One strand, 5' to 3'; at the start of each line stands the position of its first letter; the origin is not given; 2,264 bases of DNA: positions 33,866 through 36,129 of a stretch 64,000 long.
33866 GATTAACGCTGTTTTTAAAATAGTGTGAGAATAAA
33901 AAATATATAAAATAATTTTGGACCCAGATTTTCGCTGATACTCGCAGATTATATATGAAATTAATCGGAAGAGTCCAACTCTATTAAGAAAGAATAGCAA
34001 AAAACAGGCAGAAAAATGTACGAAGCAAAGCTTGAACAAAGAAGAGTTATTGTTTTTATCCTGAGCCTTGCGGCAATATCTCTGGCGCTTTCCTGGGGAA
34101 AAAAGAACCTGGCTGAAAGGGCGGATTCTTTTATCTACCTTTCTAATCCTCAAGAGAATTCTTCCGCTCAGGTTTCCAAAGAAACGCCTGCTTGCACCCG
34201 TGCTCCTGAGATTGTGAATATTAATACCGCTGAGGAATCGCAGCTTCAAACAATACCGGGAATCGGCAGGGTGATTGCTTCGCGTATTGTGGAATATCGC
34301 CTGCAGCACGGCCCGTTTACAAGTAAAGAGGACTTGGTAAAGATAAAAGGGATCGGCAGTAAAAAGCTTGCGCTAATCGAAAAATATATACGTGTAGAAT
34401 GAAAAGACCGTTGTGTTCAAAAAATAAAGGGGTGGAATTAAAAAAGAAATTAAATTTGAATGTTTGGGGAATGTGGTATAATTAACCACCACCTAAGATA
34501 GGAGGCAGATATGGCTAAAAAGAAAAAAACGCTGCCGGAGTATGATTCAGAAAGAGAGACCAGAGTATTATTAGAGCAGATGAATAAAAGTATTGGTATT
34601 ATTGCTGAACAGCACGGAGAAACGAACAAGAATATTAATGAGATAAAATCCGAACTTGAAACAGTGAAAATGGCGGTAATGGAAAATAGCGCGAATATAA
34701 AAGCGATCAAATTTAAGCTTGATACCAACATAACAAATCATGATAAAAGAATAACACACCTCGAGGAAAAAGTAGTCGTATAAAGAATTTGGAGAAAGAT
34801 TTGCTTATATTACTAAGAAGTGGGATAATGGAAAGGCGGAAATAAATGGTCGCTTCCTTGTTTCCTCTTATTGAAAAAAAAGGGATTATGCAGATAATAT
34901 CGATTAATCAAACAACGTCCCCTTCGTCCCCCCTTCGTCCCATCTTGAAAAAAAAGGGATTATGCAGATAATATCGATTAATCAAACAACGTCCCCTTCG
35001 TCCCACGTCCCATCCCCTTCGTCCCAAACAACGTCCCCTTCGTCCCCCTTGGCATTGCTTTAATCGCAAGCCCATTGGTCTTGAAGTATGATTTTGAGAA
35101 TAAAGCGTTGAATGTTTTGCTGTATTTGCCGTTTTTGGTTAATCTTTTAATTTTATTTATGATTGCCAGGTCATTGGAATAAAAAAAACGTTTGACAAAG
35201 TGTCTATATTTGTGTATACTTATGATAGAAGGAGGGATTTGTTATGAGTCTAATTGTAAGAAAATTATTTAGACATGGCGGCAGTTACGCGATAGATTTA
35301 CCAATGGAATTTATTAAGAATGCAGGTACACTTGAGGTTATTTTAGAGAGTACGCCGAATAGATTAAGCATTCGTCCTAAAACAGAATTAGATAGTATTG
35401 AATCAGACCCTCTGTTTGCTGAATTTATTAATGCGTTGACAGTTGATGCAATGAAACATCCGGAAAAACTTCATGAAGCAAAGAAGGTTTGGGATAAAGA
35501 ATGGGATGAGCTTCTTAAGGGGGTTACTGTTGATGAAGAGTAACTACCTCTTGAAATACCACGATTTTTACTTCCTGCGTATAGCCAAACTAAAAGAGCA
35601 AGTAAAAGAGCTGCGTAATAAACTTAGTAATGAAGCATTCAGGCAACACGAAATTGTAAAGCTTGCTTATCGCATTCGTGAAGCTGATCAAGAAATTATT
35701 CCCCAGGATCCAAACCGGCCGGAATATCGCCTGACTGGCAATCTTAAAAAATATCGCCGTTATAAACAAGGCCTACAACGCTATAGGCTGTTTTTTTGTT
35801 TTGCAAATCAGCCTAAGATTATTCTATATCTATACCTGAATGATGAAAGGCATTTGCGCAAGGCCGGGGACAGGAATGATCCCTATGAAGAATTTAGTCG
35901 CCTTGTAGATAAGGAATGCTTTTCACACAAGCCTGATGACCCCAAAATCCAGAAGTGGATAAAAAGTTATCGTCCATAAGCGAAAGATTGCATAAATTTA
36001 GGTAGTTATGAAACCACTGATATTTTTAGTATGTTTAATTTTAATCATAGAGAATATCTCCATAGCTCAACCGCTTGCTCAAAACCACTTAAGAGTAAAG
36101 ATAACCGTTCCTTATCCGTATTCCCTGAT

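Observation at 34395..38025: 3.6-kb islet with a toxin-antitoxin inserted exactly at an overlapping comEA/comEC junction, flanked by 23-bp direct repeats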

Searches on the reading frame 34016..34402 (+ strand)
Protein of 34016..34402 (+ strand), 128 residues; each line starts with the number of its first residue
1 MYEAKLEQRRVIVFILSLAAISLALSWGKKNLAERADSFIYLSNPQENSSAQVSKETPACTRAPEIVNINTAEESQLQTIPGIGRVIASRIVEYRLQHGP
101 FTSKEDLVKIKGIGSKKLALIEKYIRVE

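Call 6: search_protein_families(library=pfam, proteins=[window:34016-34402:+], max_evalue=0.01)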
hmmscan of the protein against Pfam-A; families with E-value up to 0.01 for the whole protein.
window:34016-34402:+ (128 aa): 8 families
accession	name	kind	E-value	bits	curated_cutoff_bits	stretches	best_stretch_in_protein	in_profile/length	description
PF12836.13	HHH_3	-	8e-22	77.6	27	1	66-126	5-65/65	Helix-hairpin-helix motif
PF00633.29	HHH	-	1.1e-10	41.2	24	1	67-94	3-30/30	Helix-hairpin-helix motif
PF14716.13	HHH_8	-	9.7e-07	29.5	30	0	72-94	45-67/73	Helix-hairpin-helix domain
PF12826.13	HHH_2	-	4.9e-06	27.1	27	1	65-94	25-54/64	Helix-hairpin-helix motif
PF14520.12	HHH_5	-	7.5e-06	26.8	27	0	71-93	31-53/57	Helix-hairpin-helix domain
PF03934.19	T2SSK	-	0.00048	20.9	24.2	1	67-116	1-50/63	Type II secretion system (T2SS), protein K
PF06514.17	PsbU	-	0.0005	20.5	24.5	1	60-125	8-69/93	Photosystem II 12 kDa extrinsic protein (PsbU)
PF14579.12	HHH_6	-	0.0016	19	25.6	1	77-109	27-59/90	Helix-hairpin-helix motif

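Call 7: search_protein_families(library=ncbifam, proteins=[window:34016-34402:+], max_evalue=0.01)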
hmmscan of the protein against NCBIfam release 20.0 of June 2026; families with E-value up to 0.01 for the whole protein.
window:34016-34402:+ (128 aa): 8 families
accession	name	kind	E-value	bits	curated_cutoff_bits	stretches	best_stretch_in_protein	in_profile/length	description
TIGR01259.1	comE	subfamily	1.5e-19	70.2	152.35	1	31-127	24-120/120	comEA protein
TIGR00426.1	TIGR00426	subfamily_domain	1.2e-13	50.9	53.1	1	67-122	8-64/69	competence protein ComEA helix-hairpin-helix repeat region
TIGR01405.1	polC_Gram_pos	equivalog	0.00045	18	1043.45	1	77-123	1150-1195/1211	DNA polymerase III subunit alpha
NF002708.1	PRK02515.1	equivalog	0.00087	19.2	85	1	12-125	9-113/137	photosystem II complex extrinsic protein PsbU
NF045978.1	ComEA_MAG0490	equivalog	0.0012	18.6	98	1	71-125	107-160/162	MAG0490 family ComEA-like DNA-binding protein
NF001688.0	PRK00448.1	equivalog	0.0024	15.4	873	1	77-119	1383-1424/1445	PolC-type DNA polymerase III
NF037980.1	T2SS_GspK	equivalog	0.005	16.4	130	1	61-115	205-261/307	type II secretion system minor pseudopilin GspK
TIGR03916.1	rSAM_link_UDG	hypoth_equivalog_domain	0.009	15.1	343.5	0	67-97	322-352/415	putative DNA modification/repair radical SAM protein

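Call 8: find_encoding_contigs(protein=window:34016-34402:+, flank=8000, max_places=10)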
Protein window:34016-34402:+ (128 aa): no gene with exactly this product is on record in the collection.

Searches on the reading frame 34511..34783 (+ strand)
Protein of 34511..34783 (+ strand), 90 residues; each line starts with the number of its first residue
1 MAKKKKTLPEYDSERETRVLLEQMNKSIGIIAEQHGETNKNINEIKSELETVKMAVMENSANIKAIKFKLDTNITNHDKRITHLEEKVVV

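Call 6: search_protein_families(library=pfam, proteins=[window:34511-34783:+], max_evalue=0.01)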
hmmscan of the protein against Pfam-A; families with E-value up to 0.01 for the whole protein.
window:34511-34783:+ (90 aa): 1 family
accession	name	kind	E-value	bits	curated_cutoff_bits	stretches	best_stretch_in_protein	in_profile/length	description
PF07926.17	TPR_MLP1_2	-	0.0029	18.1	36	1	33-86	64-117/129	TPR/MLP1/MLP2-like protein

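Call 7: search_protein_families(library=ncbifam, proteins=[window:34511-34783:+], max_evalue=0.01)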
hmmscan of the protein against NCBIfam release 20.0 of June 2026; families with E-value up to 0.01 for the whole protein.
window:34511-34783:+ (90 aa): 1 family
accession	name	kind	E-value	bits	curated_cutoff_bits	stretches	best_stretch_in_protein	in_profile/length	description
TIGR03328.1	salvage_mtnB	equivalog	0.00086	18.8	137.05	1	19-83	93-157/194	methylthioribulose 1-phosphate dehydratase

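Call 35: search_protein_families(library=phrogs, proteins=[window:34511-34783:+], max_evalue=0.01)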
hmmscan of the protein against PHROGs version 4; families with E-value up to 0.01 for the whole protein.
window:34511-34783:+ (90 aa): 1 family
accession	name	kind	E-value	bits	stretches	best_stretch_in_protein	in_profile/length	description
phrog_25046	-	unknown function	0.002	19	1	14-80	20-89/183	-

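Call 36: search_protein_families(library=padloc, proteins=[window:34511-34783:+], max_evalue=0.01)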
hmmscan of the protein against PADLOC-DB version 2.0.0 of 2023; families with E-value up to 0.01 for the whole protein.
window:34511-34783:+ (90 aa): 1 family
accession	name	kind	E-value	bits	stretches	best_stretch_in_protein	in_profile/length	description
PDLC03064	Specificity_I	-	0.0003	18.2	1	20-86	332-398/409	Type I specificity subunit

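Call 38: find_homologous_proteins(query=window:34511-34783:+, max_evalue=0.001)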
Query window:34511-34783:+ (90 aa): 26 proteins with E <= 0.001 among 32 candidates.
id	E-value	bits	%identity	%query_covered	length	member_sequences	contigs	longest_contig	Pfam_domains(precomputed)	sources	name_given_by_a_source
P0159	4.9e-48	178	100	100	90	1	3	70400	-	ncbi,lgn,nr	ncbi:MAG: hypothetical protein KJ893_08020 [Candidatus Omnitrophica bacterium]|nr:hypothetical prote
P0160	4.5e-45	168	93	100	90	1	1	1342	-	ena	-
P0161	1.9e-44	166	92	100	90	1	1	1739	-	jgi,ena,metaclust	metaclust:\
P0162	5.9e-34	133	85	93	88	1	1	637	-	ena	-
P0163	5.9e-30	120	71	93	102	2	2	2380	-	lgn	-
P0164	2.0e-27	112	68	100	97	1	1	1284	-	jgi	jgi:septal ring factor EnvC (AmiA/AmiB activator)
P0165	8.5e-27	110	67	100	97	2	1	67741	-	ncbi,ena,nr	ncbi:MAG: hypothetical protein KKD05_11675 [Candidatus Omnitrophica bacterium]|nr:hypothetical prote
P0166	4.8e-26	108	67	97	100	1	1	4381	-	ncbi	ncbi:MAG: hypothetical protein ABH952_12350 [Candidatus Omnitrophota bacterium]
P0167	5.1e-26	108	65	100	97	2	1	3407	-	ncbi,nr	ncbi:MAG: hypothetical protein KJ886_02200 [Candidatus Thermoplasmatota archaeon]|nr:hypothetical pr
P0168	4.8e-21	92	57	98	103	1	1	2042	-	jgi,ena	-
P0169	1.3e-20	91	57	96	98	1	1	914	-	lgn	-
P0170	6.8e-20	88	45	100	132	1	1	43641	PF16526.11,PF05064.19,PF10779.15,PF12329.14,PF23991.2,PF00038.27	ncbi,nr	ncbi:MAG: hypothetical protein HY810_05210 [Candidatus Omnitrophica bacterium]|nr:hypothetical prote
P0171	1.4e-19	87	41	100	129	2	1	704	PF16526.11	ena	-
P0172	3.4e-19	86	70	74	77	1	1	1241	-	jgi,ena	-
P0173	5.6e-19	85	54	94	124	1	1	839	-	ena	-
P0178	1.0e-13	69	53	94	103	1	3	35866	-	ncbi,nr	ncbi:MAG: hypothetical protein KJ893_07300 [Candidatus Omnitrophica bacterium]|nr:hypothetical prote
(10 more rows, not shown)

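Call 40: find_related_loci(query=window:34511-34783:+, collection=metagenome_contigs, flank=8000)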
Query window:34511-34783:+ (90 aa) in metagenome_contigs; peptide patterns used: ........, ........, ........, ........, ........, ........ (x = any residue, [..] = any of these).
502 stretches matched a pattern; 8 encode a relative of the query (tblastn E <= 1e-3); 8 distinct loci.
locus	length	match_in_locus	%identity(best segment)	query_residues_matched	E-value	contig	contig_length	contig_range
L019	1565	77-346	92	1-90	5e-54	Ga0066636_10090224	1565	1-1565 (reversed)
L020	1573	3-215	97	18-88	1e-42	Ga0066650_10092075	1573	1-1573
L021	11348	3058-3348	67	1-90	5e-36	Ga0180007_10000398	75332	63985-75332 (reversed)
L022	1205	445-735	66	1-90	2e-36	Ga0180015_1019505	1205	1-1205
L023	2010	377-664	57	3-90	5e-30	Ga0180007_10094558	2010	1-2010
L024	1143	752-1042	49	9-90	1e-23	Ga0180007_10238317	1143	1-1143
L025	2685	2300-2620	46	3-87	2e-19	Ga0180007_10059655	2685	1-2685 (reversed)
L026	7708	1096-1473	31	9-85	4e-9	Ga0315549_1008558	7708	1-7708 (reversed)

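Call 46: find_encoding_contigs(protein=P0178, flank=8000, max_places=4)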
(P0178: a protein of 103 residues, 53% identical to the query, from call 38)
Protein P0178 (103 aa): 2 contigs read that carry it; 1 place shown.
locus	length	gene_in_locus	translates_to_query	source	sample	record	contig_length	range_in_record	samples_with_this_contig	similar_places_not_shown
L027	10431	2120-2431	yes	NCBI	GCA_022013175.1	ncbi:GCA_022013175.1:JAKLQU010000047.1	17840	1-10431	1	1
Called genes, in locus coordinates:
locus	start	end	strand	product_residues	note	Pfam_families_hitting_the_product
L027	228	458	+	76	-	PF13635:DUF4143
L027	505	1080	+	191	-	PF04321:RmlD_sub_bind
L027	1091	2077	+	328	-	PF00535:Glycos_transf_2, PF10111:Glyco_tranf_2_2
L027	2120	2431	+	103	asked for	-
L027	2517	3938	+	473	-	PF00483:NTP_transferase, PF22640:ManC_GMP_beta-helix, PF01050:MannoseP_isomer, PF07883:Cupin_2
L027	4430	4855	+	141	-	PF07963:N_methyl (weak)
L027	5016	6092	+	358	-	PF00142:Fer4_NifH (faint), PF01656:CbiA, PF06564:CBP_BcsQ, PF09140:MipZ (weak), PF10609:ParA, PF13614:AAA_31, PF02922:CBM_48, PF16561:AMPK1_CBM, +1 more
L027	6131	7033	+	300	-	-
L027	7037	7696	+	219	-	-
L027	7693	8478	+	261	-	PF02578:Cu-oxidase_4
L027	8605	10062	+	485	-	PF09136:Glucodextran_B (faint), PF16258:DUF4912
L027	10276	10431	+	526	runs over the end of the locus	PF03065:Glyco_hydro_57, PF09210:BE_C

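Call 52: find_related_loci(query=window:34511-34783:+, collection=viral_contigs, flank=6000)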
Query window:34511-34783:+ (90 aa) in viral_contigs; peptide patterns used: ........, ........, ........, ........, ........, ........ (x = any residue, [..] = any of these).
44 stretches matched a pattern, but none encodes a relative of the query by tblastn (E <= 1e-3).

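Call 53: search_protein_families(library=pfam, proteins=[L021:2061-2984:+, L021:3437-4165:+, L021:4175-4495:+, L021:1856-2113:+, L019:711-1013:+, L019:973-1341:+, L021:4723-5025:+], max_evalue=0.01)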
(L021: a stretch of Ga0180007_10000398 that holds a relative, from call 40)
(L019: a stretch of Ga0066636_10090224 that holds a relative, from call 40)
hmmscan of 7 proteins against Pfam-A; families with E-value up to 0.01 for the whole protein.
L021:2061-2984:+ (307 aa): 3 families
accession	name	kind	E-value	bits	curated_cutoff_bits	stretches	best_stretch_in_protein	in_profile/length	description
PF00589.27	Phage_integrase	-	4.5e-43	147.4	27.1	1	118-286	3-168/172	Phage integrase family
PF02899.23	Phage_int_SAM_1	-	1.4e-05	25.7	22.3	1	8-93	4-82/83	Phage integrase, N-terminal SAM-like domain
PF13102.12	Phage_int_SAM_5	-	0.0025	18.6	22.3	1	21-100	24-92/98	Phage integrase SAM-like domain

L021:3437-4165:+ (242 aa): 0 families

L021:4175-4495:+ (106 aa): 0 families

L021:1856-2113:+ (85 aa): 0 families

L019:711-1013:+ (100 aa): 3 families
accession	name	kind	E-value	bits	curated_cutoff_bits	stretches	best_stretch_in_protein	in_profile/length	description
PF01909.29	NTP_transf_2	-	5e-16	59.3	21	1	12-94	4-90/93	Nucleotidyltransferase domain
PF18765.7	Polbeta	-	1.5e-13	51.2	26.9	1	11-96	1-86/93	Polymerase beta, Nucleotidyltransferase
PF22600.2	MTPAP-like_central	-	0.00082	19.9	27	1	16-67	33-71/139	Poly(A) RNA polymerase, mitochondrial-like, central palm domain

L019:973-1341:+ (122 aa): 1 family
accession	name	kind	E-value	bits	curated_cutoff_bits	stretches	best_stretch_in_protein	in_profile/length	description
PF01934.22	HepT-like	-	1.5e-28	99.4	23.5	1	22-117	1-119/120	Ribonuclease HepT-like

L021:4723-5025:+ (100 aa): 0 families

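Call 70: search_solved_structures(query=A5, max_evalue=1)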
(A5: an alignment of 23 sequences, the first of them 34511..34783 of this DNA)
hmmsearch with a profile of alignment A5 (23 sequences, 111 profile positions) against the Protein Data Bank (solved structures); distinct sequences matched with E-value up to 1: 111 (the best 60 are shown).
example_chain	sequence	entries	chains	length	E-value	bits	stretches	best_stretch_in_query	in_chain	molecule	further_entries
7zr2_A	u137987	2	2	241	6.8e-08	35.9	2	18-109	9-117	Spike protein S2',Chimeric protein mimic of SARS-CoV-2 Spike HR1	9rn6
6gao_A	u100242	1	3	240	4e-07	33.4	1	4-109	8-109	Outer capsid protein sigma-1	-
6gaj_A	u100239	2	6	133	6.5e-07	32.7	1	4-109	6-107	Outer capsid protein sigma-1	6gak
7o97_A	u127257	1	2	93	0.00016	25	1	25-96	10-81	hypothetical protein UY81_C0065G0003 from Candidatus Giovannonibacteria bacterium converte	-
7y9n_A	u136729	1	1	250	0.00052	23.4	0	17-89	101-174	Spike protein S2',5HB-H2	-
4yxx_A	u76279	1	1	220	0.00082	22.7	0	47-111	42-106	dTor_6x35L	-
7wxz_A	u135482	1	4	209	0.0011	22.3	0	18-88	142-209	Spike protein S2'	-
5yl9_A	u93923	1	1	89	0.0033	20.8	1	16-93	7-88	Spike glycoprotein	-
6vv5_A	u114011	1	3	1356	0.0044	20.4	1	14-93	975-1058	Spike glycoprotein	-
6u7k_A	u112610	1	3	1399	0.0056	20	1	14-93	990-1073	Spike glycoprotein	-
5zuv_A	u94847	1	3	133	0.0062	19.9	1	16-94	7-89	Spike glycoprotein,Spike glycoprotein,inhibitor EK1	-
8qae_A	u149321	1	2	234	0.0078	19.6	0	5-75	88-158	sc-apCC-6-SLLA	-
5tdg_A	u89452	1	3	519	0.011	19.1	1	50-108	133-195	Fusion glycoprotein F0,Fibritin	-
9cuy_c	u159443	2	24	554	0.011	19.1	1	30-107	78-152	Short tail fiber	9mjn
5zhy_A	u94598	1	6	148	0.016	18.6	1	17-80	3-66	Spike glycoprotein, Spike glycoprotein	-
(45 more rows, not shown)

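Call 73: list_cluster_members(proteins=[window:34511-34783:+, window:36008-37477:+, window:38007-39536:+, window:35533-35979:+])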
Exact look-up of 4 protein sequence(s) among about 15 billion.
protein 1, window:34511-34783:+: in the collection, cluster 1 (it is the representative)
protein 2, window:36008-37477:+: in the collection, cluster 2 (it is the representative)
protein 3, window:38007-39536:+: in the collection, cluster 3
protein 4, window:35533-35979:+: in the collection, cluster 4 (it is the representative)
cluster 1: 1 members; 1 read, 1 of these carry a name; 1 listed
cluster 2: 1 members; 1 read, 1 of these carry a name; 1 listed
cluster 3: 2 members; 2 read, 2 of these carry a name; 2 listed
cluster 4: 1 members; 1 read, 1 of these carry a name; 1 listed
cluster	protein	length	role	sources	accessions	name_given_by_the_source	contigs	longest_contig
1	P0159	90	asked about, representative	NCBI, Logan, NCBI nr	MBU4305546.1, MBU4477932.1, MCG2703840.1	MAG: hypothetical protein KJ893_08020 [Candidatus Omnitrophica bacterium] | hypothetical protein [Candidatus Omnitrophota bacterium]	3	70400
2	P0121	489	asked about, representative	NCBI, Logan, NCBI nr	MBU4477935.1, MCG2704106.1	MAG: hypothetical protein KKH34_02460 [Candidatus Omnitrophica bacterium] | hypothetical protein [Candidatus Omnitrophota bacterium]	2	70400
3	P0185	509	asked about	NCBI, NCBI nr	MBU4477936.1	MAG: ComEC family competence protein [Candidatus Omnitrophica bacterium] | ComEC family competence protein [Candidatus Omnitrophota bacterium]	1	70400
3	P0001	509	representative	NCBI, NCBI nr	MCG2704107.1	MAG: ComEC family competence protein [Candidatus Omnitrophica bacterium] | ComEC family competence protein [Candidatus Omnitrophota bacterium]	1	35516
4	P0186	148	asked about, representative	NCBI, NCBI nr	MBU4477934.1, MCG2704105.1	MAG: type II toxin-antitoxin system YhaV family toxin [Candidatus Omnitrophica bacterium] | type II toxin-antitoxin system YhaV family toxin [Candidatus Omnitrophota bacterium]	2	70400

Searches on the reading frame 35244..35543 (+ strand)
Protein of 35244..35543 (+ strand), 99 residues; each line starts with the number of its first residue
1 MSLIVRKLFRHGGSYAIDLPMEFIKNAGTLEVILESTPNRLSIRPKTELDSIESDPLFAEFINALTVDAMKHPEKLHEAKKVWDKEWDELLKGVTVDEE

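Call 6: search_protein_families(library=pfam, proteins=[window:35244-35543:+], max_evalue=0.01)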
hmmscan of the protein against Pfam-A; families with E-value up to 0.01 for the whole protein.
window:35244-35543:+ (99 aa): 0 families

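Call 7: search_protein_families(library=ncbifam, proteins=[window:35244-35543:+], max_evalue=0.01)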
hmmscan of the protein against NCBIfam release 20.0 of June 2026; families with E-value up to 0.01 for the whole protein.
window:35244-35543:+ (99 aa): 1 family
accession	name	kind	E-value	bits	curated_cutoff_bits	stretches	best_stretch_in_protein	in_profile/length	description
NF007429.0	PRK09974.1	equivalog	0.0022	17.9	125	1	50-97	57-104/114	type II toxin-antitoxin system PrlF family antitoxin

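Call 35: search_protein_families(library=phrogs, proteins=[window:35244-35543:+], max_evalue=0.01)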
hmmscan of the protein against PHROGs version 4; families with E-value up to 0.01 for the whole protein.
window:35244-35543:+ (99 aa): 1 family
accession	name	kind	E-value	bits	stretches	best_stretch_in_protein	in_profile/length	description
phrog_31746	-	unknown function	0.0052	17.5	1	58-81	14-41/48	-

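Call 36: search_protein_families(library=padloc, proteins=[window:35244-35543:+], max_evalue=0.01)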
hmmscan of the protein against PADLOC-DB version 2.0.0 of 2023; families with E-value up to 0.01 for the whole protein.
window:35244-35543:+ (99 aa): 0 families

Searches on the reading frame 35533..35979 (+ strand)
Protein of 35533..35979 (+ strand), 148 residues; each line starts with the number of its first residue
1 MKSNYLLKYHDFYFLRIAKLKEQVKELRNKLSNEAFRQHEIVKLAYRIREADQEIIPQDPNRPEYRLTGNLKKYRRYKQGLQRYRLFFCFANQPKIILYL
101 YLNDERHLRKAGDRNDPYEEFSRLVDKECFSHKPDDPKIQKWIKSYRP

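Call 6: search_protein_families(library=pfam, proteins=[window:35533-35979:+], max_evalue=0.01)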
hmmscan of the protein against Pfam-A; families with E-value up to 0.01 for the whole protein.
window:35533-35979:+ (148 aa): 1 family
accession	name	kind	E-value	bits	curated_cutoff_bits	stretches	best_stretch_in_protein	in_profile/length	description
PF11663.14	Toxin_YhaV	-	3.6e-27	95.5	35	1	10-128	4-124/138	Toxin with endonuclease activity, of toxin-antitoxin system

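Call 7: search_protein_families(library=ncbifam, proteins=[window:35533-35979:+], max_evalue=0.01)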
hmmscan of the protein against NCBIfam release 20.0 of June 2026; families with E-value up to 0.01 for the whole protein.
window:35533-35979:+ (148 aa): 0 families

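Call 35: search_protein_families(library=phrogs, proteins=[window:35533-35979:+], max_evalue=0.01)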
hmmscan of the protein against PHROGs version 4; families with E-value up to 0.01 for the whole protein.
window:35533-35979:+ (148 aa): 1 family
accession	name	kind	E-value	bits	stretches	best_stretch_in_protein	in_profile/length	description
phrog_14237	-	unknown function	5.3e-20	72.7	1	3-127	10-140/161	-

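Call 36: search_protein_families(library=padloc, proteins=[window:35533-35979:+], max_evalue=0.01)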
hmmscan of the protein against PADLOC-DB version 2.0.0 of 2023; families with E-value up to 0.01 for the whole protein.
window:35533-35979:+ (148 aa): 0 families
